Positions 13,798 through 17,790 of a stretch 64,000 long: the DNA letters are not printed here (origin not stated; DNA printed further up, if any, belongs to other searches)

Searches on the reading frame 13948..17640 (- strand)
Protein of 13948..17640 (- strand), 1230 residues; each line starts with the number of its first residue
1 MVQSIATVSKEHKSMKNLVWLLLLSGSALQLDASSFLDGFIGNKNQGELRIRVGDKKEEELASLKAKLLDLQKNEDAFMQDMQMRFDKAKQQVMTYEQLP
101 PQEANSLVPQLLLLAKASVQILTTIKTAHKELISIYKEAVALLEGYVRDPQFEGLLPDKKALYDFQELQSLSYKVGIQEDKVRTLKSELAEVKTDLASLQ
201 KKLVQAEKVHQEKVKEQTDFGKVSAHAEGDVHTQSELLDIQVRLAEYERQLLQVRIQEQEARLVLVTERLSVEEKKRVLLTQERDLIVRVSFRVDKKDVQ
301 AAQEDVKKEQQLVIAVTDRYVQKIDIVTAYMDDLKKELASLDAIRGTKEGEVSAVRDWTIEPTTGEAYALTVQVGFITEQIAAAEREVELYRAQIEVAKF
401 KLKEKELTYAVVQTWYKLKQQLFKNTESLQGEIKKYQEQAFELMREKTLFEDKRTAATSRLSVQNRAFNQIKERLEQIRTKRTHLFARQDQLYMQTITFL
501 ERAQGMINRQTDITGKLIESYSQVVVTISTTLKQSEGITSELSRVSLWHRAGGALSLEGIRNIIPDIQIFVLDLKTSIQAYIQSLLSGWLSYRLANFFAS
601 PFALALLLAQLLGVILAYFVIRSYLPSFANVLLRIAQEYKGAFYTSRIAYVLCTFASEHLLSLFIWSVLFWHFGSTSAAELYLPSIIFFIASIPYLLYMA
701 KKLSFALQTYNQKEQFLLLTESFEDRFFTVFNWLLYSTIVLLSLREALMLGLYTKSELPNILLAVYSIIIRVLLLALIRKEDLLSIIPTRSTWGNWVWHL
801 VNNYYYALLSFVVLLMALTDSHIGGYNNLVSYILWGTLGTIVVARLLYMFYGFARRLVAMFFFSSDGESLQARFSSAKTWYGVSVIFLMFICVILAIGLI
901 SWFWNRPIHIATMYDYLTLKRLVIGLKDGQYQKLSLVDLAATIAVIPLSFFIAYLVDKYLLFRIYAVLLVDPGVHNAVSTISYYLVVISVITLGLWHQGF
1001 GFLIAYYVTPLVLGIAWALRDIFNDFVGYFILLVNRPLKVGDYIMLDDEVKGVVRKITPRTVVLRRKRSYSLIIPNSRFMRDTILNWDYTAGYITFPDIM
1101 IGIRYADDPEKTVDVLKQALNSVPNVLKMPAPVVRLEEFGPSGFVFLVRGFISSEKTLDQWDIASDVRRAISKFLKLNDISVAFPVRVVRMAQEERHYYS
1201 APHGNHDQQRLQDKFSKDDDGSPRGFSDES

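Call 53: search_protein_families(library=pfam, proteins=[window:13948-17640:-], max_evalue=1)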
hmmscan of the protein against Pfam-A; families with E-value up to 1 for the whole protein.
window:13948-17640:- (1230 aa): 4 families
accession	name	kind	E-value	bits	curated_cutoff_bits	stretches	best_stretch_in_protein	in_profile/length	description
PF21082.3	MS_channel_3rd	-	6.2e-15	55.8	21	1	1100-1181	4-87/88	Mechanosensitive ion channel MscS, C-terminal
PF00924.24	MS_channel_2nd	-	1.2e-12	48.2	20.2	1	1021-1088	1-67/68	Mechanosensitive ion channel, beta-domain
PF01380.27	SIS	-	0.18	12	25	1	276-319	45-89/131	SIS domain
PF11236.13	DUF3037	-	0.64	10.7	22.6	0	235-341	13-113/118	Protein of unknown function (DUF3037)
